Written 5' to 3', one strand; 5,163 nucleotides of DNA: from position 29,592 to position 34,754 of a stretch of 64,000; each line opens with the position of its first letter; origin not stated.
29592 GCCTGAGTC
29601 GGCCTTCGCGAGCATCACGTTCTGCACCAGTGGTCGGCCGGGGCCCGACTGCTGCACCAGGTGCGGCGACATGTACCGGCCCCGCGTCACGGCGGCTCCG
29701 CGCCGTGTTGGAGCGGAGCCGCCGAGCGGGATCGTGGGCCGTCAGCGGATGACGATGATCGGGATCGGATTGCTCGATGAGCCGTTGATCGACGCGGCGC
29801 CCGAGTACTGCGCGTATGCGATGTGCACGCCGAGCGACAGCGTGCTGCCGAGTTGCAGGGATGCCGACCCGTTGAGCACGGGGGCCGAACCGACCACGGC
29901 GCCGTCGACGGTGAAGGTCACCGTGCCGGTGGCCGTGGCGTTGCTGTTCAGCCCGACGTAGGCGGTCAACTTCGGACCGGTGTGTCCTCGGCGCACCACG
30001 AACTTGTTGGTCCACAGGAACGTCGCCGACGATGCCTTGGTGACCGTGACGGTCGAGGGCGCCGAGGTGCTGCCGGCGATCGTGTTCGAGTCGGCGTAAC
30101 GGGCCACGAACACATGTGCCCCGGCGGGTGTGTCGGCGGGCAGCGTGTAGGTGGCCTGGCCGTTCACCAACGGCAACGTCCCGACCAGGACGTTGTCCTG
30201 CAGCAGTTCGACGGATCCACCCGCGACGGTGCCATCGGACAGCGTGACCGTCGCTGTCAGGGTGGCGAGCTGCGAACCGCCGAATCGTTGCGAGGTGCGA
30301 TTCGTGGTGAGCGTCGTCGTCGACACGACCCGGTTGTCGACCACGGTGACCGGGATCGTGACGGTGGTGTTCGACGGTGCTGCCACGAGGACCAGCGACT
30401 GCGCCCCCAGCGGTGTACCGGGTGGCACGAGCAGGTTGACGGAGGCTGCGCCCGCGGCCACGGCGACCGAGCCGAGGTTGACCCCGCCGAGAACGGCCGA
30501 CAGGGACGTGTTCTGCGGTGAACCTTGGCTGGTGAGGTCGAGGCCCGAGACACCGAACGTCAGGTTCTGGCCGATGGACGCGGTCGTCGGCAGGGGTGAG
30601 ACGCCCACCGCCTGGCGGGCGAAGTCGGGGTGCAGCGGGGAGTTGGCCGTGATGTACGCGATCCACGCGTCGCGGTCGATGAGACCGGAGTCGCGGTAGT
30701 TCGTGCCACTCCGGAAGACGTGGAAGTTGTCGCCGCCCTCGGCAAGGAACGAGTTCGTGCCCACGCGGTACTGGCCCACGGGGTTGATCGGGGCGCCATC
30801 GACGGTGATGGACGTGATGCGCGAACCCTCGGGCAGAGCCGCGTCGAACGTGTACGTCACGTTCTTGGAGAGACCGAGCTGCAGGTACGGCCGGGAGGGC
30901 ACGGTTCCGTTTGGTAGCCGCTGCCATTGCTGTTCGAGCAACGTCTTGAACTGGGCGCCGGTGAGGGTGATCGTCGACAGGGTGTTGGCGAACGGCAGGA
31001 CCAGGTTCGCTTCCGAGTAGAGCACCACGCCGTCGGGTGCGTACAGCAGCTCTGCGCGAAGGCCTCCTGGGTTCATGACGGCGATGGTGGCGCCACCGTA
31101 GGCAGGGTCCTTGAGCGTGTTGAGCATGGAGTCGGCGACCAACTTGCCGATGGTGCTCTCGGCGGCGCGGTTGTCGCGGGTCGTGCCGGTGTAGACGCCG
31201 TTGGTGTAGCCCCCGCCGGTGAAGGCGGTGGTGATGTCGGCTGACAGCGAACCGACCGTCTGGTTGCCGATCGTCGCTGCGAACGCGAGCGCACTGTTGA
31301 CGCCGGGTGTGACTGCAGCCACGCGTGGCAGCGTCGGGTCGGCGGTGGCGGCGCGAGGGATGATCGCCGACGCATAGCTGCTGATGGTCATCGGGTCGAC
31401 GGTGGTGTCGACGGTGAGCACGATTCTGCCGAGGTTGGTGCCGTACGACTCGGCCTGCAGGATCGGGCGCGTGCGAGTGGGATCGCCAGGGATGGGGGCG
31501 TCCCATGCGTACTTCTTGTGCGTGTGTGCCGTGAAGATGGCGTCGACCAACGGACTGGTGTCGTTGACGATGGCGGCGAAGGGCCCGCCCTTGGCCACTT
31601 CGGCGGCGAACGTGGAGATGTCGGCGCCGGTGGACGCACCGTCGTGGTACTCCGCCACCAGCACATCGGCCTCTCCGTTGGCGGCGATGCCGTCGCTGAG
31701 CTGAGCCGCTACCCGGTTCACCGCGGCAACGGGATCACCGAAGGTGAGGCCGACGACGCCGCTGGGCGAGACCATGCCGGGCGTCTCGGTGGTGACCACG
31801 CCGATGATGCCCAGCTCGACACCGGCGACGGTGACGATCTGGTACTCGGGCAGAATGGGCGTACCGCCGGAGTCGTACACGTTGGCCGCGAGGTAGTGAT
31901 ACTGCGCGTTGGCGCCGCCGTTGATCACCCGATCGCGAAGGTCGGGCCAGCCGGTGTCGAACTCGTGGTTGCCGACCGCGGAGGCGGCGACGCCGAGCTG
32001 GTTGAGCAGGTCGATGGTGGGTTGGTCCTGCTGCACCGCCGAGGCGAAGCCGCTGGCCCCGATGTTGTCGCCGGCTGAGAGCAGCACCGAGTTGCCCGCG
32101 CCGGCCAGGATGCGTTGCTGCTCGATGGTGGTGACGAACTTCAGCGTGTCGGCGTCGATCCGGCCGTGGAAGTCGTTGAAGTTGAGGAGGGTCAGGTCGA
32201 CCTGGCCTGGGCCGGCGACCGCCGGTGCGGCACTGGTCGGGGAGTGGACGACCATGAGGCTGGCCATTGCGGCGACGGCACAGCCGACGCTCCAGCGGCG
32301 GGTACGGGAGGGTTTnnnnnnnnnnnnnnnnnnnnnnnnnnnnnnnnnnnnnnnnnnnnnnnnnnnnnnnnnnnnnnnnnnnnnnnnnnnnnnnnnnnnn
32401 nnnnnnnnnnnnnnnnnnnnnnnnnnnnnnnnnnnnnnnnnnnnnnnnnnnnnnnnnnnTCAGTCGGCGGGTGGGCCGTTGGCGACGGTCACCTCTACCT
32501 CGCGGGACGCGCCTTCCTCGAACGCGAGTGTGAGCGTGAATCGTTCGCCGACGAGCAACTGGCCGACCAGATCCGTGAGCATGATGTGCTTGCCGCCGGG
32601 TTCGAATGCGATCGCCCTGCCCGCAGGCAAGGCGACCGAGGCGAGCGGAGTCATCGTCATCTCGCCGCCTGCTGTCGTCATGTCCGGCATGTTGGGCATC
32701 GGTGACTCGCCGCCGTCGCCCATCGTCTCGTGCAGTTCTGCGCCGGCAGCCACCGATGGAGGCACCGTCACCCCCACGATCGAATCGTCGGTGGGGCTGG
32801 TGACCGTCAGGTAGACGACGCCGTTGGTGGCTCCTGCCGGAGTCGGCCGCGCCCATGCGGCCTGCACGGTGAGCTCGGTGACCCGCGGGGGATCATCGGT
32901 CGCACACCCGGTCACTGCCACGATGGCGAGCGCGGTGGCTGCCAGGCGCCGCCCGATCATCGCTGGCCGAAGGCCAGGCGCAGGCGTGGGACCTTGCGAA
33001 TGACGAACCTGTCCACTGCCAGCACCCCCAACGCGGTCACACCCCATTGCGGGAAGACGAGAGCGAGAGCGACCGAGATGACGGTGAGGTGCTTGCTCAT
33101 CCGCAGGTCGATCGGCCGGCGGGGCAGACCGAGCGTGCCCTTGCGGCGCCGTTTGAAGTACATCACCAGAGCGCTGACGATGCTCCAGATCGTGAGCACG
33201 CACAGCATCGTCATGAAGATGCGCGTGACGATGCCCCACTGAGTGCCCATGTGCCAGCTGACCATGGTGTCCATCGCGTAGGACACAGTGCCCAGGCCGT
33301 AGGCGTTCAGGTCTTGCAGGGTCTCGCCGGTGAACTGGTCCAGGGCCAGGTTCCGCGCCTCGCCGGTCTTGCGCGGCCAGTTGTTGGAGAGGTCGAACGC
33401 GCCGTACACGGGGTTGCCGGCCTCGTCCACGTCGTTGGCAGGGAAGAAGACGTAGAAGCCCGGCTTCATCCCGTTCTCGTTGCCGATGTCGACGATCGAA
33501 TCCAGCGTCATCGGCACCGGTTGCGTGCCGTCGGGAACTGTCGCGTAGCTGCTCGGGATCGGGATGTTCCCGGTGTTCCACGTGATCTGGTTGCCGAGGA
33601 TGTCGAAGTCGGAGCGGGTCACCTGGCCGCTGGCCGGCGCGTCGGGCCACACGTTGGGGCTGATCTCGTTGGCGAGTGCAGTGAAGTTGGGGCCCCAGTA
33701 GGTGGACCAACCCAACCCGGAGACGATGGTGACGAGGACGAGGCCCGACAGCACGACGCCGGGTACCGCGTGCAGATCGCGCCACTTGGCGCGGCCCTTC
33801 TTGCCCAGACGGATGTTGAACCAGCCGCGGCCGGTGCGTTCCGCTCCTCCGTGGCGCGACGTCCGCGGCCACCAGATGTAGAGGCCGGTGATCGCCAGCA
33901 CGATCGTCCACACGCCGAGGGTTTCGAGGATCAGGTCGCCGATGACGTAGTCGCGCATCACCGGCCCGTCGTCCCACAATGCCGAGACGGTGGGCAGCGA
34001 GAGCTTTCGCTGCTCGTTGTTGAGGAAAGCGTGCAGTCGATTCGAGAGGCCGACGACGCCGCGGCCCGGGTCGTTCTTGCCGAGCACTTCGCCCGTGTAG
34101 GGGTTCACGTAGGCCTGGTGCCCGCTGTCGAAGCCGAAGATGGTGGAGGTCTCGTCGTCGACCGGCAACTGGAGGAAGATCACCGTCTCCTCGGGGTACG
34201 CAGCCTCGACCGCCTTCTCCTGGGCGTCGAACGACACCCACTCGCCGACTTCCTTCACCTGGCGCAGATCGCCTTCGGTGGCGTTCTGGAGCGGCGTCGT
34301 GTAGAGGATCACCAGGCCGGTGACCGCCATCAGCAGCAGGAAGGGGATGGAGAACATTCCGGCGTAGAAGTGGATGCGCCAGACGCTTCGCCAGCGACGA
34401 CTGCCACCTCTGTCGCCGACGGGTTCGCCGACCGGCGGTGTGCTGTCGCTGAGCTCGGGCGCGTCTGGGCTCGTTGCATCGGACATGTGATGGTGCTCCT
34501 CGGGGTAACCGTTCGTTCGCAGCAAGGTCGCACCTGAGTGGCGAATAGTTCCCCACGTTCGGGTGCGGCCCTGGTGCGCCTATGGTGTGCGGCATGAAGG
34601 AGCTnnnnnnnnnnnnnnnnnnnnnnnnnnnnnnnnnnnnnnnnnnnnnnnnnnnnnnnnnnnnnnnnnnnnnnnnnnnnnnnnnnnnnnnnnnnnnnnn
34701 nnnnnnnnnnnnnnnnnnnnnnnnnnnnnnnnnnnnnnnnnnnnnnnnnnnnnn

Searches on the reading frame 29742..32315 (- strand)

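Call 39: search_protein_families(library=pfam, proteins=[window:29742-32315:-], max_evalue=0.00001)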
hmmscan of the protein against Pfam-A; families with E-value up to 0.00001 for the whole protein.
window:29742-32315:- (857 aa): 3 families
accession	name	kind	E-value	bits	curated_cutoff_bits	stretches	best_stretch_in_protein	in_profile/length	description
PF02872.23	5_nucleotid_C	-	4e-34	118.4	23.6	1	377-534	12-156/158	5'-nucleotidase, C-terminal domain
PF16640.11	Big_3_5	-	1.2e-20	74.3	35.5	2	670-759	2-88/88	Bacterial Ig-like domain (group 3)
PF00149.33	Metallophos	-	4.7e-07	30.9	21.5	1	43-267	3-190/191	Calcineurin-like phosphoesterase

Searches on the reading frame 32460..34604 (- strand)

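Call 39: search_protein_families(library=pfam, proteins=[window:32460-34604:-], max_evalue=0.00001)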
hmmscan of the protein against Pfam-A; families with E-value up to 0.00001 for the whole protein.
window:32460-34604:- (714 aa): 1 family
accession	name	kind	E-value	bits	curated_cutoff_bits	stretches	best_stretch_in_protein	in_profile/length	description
PF04314.18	PCuAC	-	2.7e-24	85.6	29.4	2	642-702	49-108/109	Copper chaperone PCu(A)C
